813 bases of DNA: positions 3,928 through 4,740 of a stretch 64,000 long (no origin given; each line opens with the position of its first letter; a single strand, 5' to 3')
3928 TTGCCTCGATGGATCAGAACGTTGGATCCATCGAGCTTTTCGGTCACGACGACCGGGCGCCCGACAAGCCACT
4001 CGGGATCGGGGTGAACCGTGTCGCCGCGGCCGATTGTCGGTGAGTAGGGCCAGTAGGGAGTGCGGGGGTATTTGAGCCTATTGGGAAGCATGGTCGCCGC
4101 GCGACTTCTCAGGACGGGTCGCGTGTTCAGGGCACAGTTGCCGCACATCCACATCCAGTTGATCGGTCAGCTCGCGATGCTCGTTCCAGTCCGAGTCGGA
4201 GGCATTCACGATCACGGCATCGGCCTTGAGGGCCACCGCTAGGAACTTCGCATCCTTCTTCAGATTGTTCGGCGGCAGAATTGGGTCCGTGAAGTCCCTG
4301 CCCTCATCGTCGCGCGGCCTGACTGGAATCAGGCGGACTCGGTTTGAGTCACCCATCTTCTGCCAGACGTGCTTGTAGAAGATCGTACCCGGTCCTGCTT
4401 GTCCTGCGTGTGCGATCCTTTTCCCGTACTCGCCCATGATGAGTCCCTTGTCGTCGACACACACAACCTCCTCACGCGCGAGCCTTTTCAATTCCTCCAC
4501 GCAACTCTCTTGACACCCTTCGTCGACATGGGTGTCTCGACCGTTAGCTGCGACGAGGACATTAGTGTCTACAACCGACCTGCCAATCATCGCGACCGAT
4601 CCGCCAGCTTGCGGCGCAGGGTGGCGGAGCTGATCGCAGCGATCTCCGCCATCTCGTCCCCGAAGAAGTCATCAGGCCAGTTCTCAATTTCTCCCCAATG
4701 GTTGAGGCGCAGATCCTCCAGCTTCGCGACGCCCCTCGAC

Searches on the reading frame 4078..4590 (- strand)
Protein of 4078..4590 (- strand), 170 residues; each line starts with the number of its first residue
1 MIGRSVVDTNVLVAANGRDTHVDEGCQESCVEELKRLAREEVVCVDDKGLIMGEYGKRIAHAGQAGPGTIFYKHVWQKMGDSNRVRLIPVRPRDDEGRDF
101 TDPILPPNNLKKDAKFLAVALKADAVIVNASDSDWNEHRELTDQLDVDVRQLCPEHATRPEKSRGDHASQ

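Call 3: search_protein_families(library=pfam, proteins=[window:4078-4590:-], max_evalue=0.1)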
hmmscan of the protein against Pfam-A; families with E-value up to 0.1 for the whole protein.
window:4078-4590:- (170 aa): 1 family
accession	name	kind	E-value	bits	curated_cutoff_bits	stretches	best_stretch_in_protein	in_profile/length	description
PF01850.27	PIN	-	0.035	15.1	23.6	0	112-138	92-117/120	PIN domain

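Call 4: search_protein_families(library=padloc, proteins=[window:4078-4590:-], max_evalue=0.1)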
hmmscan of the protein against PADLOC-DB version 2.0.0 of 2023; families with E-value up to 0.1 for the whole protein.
window:4078-4590:- (170 aa): 2 families
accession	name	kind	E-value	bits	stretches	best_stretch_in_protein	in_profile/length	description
PDLC04147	HEC-03A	-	5e-47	157.9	1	6-159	4-157/159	-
PDLC03040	REase_I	-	0.0032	13.3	1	112-163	956-1007/1029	Type I restriction enzyme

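Call 5: search_protein_families(library=ncbifam, proteins=[window:4078-4590:-], max_evalue=0.1)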
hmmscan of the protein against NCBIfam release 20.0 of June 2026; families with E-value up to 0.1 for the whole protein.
window:4078-4590:- (170 aa): 2 families
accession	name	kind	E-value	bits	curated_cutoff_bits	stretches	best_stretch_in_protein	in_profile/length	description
TIGR02517.1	type_II_gspD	equivalog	0.025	13.1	351.35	1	121-152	307-338/600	type II secretion system secretin GspD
TIGR00028.1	Mtu_PIN_fam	subfamily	0.054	13.7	73.6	0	95-136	90-130/143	TA system VapC family ribonuclease toxin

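Call 20: find_homologous_proteins(query=window:4078-4590:-)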
Query window:4078-4590:- (170 aa): 315 proteins with E <= 0.001 among 420 candidates; the best 120 are listed.
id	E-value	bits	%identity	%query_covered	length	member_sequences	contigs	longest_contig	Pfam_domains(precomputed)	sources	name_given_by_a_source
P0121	1.5e-110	385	100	100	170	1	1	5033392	-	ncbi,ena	-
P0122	5.3e-90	318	83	100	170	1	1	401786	-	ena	-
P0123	2.4e-89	316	83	100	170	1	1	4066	-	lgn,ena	-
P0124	3.4e-87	309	80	100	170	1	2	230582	-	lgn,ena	-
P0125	3.8e-86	305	80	100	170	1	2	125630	-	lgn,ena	-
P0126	5.6e-86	305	78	100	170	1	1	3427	-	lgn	-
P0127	3.9e-85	302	81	100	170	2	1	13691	-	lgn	-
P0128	8.9e-82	291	75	100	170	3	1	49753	-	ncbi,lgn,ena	-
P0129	9.3e-82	291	76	99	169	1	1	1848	-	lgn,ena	-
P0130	1.5e-81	290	77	99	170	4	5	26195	-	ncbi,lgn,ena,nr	ncbi:MAG: hypothetical protein F4Z83_10245 [Gemmatimonadetes bacterium]|nr:hypothetical protein [Gem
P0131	4.3e-81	289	76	99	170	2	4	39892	-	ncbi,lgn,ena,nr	ncbi:MAG: hypothetical protein OXU69_15225 [Gemmatimonadota bacterium]|nr:hypothetical protein [Gemm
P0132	6.0e-81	288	78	99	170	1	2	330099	-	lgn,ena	-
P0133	8.3e-81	288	74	100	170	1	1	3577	-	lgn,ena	-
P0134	8.7e-80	285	76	100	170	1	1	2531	-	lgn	-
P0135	9.6e-80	284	76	100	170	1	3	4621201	-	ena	-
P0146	2.4e-75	270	78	94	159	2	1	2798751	-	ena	-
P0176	3.0e-43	166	54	91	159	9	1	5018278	-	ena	-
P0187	6.3e-41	158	49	95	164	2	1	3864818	-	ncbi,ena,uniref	ncbi:hypothetical protein [Candidatus Palauibacter sp.]|uniref:hypothetical protein n=1 Tax=Candidat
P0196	2.4e-40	156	50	91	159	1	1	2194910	-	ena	-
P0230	3.1e-38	149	46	91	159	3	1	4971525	-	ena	-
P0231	3.1e-38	149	51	94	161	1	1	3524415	-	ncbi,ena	-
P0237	6.9e-38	148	48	91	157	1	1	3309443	-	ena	-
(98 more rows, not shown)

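Call 34: predict_structure(alignment_id=A2)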
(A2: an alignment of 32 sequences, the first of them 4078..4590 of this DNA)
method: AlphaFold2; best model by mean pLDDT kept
length: 170 residues; sequences in the alignment: 32
mean_pLDDT: 88.8   pTM: 0.85
mean pLDDT of the five models: 88.8, 88.7, 88.1, 86.8, 85.3
residues with pLDDT >= 90: 123; 70-90: 26; 50-70: 13; < 50: 8
segments of 3 or more residues with pLDDT < 50: 165-170
pLDDT, mean of each block of 10 residues (from residue 1): 91 84 89 96 97 90 79 95 97 94 93 95 97 88 96 81 48
secondary structure, 60 per line:
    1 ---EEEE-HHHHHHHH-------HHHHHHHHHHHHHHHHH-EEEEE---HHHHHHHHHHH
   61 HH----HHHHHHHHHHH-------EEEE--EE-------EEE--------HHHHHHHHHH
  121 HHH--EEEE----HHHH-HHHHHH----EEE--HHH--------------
elements in order: E4-7 H9-16 H24-40 E42-46 H50-62 H67-77 E85-88 E100-102 H111-123 E126-129 H134-137 H139-144 E149-151

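Call 36: find_related_loci(query=A2, collection=metagenome_contigs, flank=4000)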
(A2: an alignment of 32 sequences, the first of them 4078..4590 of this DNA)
Query A2 (170 aa) in metagenome_contigs; peptide patterns used: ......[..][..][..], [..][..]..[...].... (x = any residue, [..] = any of these).
600 stretches matched a pattern (row limit reached: there are more); 152 encode a relative of the query (tblastn E <= 1e-3); the best 80 are kept; 80 distinct loci.
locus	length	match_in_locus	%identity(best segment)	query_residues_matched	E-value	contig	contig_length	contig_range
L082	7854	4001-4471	51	6-163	3e-45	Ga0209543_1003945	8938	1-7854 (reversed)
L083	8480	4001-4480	52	6-163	2e-44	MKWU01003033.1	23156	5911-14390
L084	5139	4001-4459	50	6-159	3e-43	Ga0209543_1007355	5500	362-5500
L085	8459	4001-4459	50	6-159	3e-43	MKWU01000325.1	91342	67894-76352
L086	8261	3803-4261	50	6-159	4e-42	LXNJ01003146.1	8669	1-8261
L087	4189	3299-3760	48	4-159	1e-41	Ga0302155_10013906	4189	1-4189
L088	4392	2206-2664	48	6-159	3e-41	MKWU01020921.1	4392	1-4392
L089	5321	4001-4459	48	6-159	3e-41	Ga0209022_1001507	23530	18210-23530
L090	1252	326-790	46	4-156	2e-41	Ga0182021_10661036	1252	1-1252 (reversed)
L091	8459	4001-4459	45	6-156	1e-39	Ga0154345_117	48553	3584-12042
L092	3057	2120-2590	42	1-159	5e-39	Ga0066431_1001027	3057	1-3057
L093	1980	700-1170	42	1-159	3e-39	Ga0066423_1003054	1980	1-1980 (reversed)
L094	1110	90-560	45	2-159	6e-39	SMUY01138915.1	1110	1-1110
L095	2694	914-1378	45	6-158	1e-36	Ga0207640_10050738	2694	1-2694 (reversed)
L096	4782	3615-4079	45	6-158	2e-36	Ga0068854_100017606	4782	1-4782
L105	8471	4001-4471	39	1-159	4e-30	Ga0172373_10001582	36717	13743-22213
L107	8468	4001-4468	42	4-157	1e-30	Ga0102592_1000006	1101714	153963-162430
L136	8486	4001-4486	35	6-164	3e-21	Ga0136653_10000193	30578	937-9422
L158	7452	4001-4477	33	4-159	2e-18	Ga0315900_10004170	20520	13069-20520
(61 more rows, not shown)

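Call 38: fold_search(model_id=the predicted structure, library=pdb)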
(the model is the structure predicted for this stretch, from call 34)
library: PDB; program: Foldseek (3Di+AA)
matches with E <= 10: 628; with E <= 0.001: 0
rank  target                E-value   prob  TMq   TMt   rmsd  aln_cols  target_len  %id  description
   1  1y82_A                2.1e-03  1.00  0.47  0.53   6.2       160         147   12  Conserved hypothetical protein Pfu-367848-001 from Pyrococcus furiosus (released 2005-01-25)
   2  3i8o                  3.6e-03  1.00  0.44  0.52   6.7       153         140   16  A domain of a functionally unknown protein from Methanocaldococcus jannaschii DSM 2661. (released 2009-07-21)
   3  3zvk_A                3.9e-03  0.99  0.43  0.52   6.8       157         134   12  Crystal structure of VapBC2 from Rickettsia felis bound to a DNA fragment from their promoter (released 2011-12-14)
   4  7vwo_A                4.7e-03  1.00  0.49  0.57   6.2       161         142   20  TA complex from Mycobacterium tuberculosis (released 2022-11-16)
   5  5ecw_A                5.3e-03  0.99  0.44  0.55   6.6       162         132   10  Structure of the Shigella flexneri VapC mutant D7A (released 2016-02-17)
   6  3ix7_A                9.2e-03  0.98  0.42  0.51   7.2       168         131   14  Crystal structure of a domain of functionally unknown protein from Thermus thermophilus HB8 (released 2009-09-22)
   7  5ecd_A                1.0e-02  0.97  0.41  0.51   6.7       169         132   11  Structure of the Shigella flexneri VapC mutant D98N crystal form 1 (released 2016-02-17)
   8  7og5_A                1.3e-02  0.95  0.42  0.45   5.8       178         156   15  RNA-free Ribonuclease P from Halorhodospira halophila (released 2021-07-07)
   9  2fe1                  1.5e-02  0.94  0.37  0.46   7.3       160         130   12  Crystal Structure of PAE0151 from Pyrobaculum aerophilum (released 2005-12-27)
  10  2hww_C                1.9e-02  0.96  0.44  0.50   6.7       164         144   17  Structure of PIN domain of human SMG6 (released 2006-11-14)
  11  2hwx                  2.2e-02  0.82  0.40  0.41   7.3       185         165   17  Structure of human SMG6 E1282C PIN domain mutant. (released 2006-11-14)
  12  3h87_B                3.0e-02  0.93  0.44  0.52   7.0       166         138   16  Rv0301 Rv0300 Toxin Antitoxin Complex from Mycobacterium tuberculosis (released 2009-05-05)
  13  3ix7_B                4.1e-02  0.91  0.42  0.51   6.5       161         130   15  Crystal structure of a domain of functionally unknown protein from Thermus thermophilus HB8 (released 2009-09-22)
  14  2hww_A                4.3e-02  0.85  0.43  0.45   8.4       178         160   15  Structure of PIN domain of human SMG6 (released 2006-11-14)
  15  7og5_J                4.9e-02  0.85  0.43  0.44   6.1       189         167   13  RNA-free Ribonuclease P from Halorhodospira halophila (released 2021-07-07)
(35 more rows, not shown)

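Call 44: find_related_loci(query=A2, collection=viral_contigs, flank=4000)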
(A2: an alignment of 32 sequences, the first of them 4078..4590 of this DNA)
Query A2 (170 aa) in viral_contigs; peptide patterns used: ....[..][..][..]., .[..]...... (x = any residue, [..] = any of these).
64 stretches matched a pattern, but none encodes a relative of the query by tblastn (E <= 1e-3).

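Call 49: search_protein_families(library=phrogs, proteins=[window:4078-4590:-, L158:4531-5268:+], max_evalue=0.001)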
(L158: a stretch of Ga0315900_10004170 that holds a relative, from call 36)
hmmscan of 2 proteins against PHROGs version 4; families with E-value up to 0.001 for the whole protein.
window:4078-4590:- (170 aa): 0 families

L158:4531-5268:+ (245 aa): 3 families
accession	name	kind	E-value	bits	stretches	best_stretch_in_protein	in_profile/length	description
phrog_24030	-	DNA, RNA and nucleotide metabolism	9e-14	52.5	1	4-230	131-340/342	RNA ligase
phrog_548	-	DNA, RNA and nucleotide metabolism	3.7e-13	50.3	1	42-213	33-234/341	RNA ligase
phrog_34045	-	unknown function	9.6e-09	36.1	1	108-225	91-205/219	-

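Call 50: search_protein_families(library=pfam, proteins=[L158:4531-5268:+, L136:4506-7781:+, L095:1409-1675:+, L105:4541-6493:+, L107:4671-6407:+], max_evalue=0.01)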
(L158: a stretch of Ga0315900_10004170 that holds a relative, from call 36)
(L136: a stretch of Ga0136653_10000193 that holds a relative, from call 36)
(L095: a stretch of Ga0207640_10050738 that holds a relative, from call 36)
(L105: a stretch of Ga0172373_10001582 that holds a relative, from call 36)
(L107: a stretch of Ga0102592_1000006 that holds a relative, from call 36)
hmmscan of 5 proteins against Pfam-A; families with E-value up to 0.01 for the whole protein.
L158:4531-5268:+ (245 aa): 1 family
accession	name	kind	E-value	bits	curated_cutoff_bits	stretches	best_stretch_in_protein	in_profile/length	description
PF09414.15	RNA_ligase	-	1.3e-30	107.3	27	1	42-207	3-170/171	RNA ligase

L136:4506-7781:+ (1091 aa): 2 families
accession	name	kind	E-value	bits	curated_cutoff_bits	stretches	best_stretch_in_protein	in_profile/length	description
PF18731.6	HEPN_Swt1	-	9.1e-35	119.9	27.5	1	12-123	2-115/115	Swt1-like HEPN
PF04465.17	DUF499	-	5.7e-32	110.9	23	1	308-802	46-560/1024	Protein of unknown function (DUF499)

L095:1409-1675:+ (88 aa): 0 families

L105:4541-6493:+ (650 aa): 2 families
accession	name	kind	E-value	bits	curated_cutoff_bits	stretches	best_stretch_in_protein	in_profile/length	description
PF16327.10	CcmF_C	-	4.4e-126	420.9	28.7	1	315-637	1-323/323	Cytochrome c-type biogenesis protein CcmF C-terminal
PF01578.25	Cytochrom_C_asm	-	7.2e-56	189.6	29.9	1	89-295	1-206/212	Cytochrome C assembly protein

L107:4671-6407:+ (578 aa): 0 families

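Call 65: find_encoding_contigs(protein=P0135, flank=3000, max_places=1)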
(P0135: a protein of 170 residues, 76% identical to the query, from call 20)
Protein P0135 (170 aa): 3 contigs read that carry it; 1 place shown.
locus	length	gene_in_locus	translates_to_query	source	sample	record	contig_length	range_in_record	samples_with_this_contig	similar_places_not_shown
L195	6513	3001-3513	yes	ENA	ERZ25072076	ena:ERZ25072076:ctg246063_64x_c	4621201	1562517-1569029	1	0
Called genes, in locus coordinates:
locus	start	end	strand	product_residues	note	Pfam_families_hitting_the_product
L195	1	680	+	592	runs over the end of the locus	PF00732:GMC_oxred_N, PF05199:GMC_oxred_C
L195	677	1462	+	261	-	PF13618:Gluconate_2-dh3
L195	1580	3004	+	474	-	PF13175:AAA_15 (weak), PF13304:AAA_21, PF13175:AAA_15, PF12476:DUF3696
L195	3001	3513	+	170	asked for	-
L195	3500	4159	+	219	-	PF09414:RNA_ligase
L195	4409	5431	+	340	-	PF01548:DEDD_Tnp_IS110, PF02371:Transposase_20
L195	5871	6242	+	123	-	-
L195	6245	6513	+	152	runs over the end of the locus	-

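Call 66: find_encoding_contigs(protein=P0146, flank=3000, max_places=1)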
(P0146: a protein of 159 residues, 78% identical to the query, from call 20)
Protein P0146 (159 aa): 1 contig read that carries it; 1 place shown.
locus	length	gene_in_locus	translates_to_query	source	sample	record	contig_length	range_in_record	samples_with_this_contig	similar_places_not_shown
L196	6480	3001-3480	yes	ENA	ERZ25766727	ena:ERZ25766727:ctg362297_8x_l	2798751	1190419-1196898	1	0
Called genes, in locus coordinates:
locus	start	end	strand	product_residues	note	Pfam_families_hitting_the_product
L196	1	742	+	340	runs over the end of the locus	PF01548:DEDD_Tnp_IS110, PF02371:Transposase_20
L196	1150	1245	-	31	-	-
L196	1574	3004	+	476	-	PF13175:AAA_15 (weak), PF13304:AAA_21, PF13175:AAA_15, PF12476:DUF3696 (weak)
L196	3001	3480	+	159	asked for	-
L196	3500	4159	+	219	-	PF09414:RNA_ligase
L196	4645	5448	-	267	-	PF12686:DUF3800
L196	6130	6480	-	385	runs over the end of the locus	PF00589:Phage_integrase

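Call 67: find_encoding_contigs(protein=P0176, flank=3000, max_places=1)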
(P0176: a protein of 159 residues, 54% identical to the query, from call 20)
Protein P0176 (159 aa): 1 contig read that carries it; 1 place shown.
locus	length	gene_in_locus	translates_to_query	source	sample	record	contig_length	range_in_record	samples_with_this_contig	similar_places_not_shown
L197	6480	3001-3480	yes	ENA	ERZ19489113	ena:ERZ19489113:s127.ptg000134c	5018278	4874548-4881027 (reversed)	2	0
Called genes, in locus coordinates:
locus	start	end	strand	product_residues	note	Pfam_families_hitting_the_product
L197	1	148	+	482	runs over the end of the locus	PF00224:PK, PF02887:PK_C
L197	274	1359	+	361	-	PF00793:DAHP_synth_1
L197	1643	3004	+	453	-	PF13175:AAA_15, PF13304:AAA_21, PF13175:AAA_15, PF12476:DUF3696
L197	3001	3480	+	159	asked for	-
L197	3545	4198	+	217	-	PF09414:RNA_ligase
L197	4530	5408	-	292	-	PF09176:Mpt_N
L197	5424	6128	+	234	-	PF04961:FTCD_C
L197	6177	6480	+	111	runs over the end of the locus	-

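Call 68: find_encoding_contigs(protein=P0187, flank=3000, max_places=1)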
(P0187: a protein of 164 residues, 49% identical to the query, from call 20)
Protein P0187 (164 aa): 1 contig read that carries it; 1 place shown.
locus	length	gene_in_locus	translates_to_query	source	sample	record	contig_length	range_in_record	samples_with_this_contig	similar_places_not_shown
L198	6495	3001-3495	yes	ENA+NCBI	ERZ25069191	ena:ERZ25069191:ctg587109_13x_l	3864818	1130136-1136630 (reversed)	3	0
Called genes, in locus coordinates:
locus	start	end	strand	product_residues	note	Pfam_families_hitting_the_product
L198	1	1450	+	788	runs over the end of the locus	PF01315:Ald_Xan_dh_C, PF02738:MoCoBD_1, PF20256:MoCoBD_2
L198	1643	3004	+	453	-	PF13175:AAA_15, PF13304:AAA_21, PF12476:DUF3696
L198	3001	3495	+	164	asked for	-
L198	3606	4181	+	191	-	PF09414:RNA_ligase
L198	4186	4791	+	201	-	-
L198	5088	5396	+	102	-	PF01527:HTH_Tnp_1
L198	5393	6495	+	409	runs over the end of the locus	PF13276:HTH_21, PF00665:rve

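Call 69: find_encoding_contigs(protein=P0196, flank=3000, max_places=1)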
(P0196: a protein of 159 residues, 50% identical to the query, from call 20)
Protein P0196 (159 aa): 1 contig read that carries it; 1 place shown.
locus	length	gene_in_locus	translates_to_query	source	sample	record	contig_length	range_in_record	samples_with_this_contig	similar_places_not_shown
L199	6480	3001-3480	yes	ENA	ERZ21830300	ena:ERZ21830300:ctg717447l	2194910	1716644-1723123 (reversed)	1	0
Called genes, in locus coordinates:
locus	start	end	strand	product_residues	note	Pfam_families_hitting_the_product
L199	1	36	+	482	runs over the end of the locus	PF00224:PK, PF02887:PK_C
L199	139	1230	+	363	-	PF00793:DAHP_synth_1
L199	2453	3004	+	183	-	PF13175:AAA_15, PF13304:AAA_21, PF12476:DUF3696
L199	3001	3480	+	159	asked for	-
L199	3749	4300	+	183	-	PF09414:RNA_ligase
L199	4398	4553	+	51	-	-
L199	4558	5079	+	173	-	-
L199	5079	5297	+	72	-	-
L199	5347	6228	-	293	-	PF09176:Mpt_N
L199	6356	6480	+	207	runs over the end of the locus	PF04961:FTCD_C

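Call 70: find_encoding_contigs(protein=P0230, flank=3000, max_places=1)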
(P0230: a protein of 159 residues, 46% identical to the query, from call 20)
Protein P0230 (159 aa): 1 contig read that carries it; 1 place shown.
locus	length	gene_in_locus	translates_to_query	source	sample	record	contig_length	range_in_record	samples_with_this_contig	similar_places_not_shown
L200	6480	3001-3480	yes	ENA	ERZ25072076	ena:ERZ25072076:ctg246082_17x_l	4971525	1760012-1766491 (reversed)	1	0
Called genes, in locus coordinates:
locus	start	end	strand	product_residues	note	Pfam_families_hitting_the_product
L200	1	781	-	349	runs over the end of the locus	PF00291:PALP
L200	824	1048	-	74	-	-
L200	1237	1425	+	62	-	PF00589:Phage_integrase (weak)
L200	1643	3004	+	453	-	PF13175:AAA_15, PF13476:AAA_23 (weak), PF13304:AAA_21, PF13175:AAA_15, PF12476:DUF3696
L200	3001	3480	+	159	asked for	-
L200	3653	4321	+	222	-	PF09414:RNA_ligase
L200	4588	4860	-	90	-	PF00216:Bac_DNA_binding, PF18291:HU-HIG (weak)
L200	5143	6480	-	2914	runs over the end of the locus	PF03160:Calx-beta, PF17766:fn3_6 (faint), PF03160:Calx-beta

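Call 71: find_encoding_contigs(protein=P0231, flank=3000, max_places=1)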
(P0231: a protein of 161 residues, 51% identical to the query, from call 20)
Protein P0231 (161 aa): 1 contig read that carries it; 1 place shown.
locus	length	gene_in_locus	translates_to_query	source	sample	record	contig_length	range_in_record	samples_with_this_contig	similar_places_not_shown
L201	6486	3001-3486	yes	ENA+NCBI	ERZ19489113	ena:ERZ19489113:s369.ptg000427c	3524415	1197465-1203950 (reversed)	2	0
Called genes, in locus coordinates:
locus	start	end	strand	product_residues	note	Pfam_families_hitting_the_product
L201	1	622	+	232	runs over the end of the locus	-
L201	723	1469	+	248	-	PF20901:Sf6_terminase (weak)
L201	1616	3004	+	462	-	PF13175:AAA_15, PF13476:AAA_23 (weak), PF13304:AAA_21, PF13175:AAA_15, PF12476:DUF3696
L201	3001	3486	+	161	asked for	-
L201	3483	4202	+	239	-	PF09414:RNA_ligase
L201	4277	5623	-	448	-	PF00355:Rieske, PF19301:LigXa_C (faint)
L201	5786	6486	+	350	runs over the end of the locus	PF03480:DctP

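Call 72: find_encoding_contigs(protein=P0237, flank=3000, max_places=1)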
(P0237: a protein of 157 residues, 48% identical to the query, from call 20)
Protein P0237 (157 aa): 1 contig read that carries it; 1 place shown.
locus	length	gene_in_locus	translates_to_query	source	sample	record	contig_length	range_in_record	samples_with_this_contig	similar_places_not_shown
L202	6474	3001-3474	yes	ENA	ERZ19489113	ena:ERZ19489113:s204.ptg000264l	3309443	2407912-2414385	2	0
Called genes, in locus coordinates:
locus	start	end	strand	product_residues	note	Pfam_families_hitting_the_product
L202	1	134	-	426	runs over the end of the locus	PF04235:DUF418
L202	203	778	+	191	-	PF00293:NUDIX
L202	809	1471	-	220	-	PF00230:MIP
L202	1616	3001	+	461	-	PF13175:AAA_15, PF13476:AAA_23 (weak), PF13304:AAA_21, PF13175:AAA_15, PF12476:DUF3696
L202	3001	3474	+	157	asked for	-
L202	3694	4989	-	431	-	PF01555:N6_N4_Mtase, PF01170:UPF0020 (faint)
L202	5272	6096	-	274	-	-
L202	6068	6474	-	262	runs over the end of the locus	PF20613:HipA_2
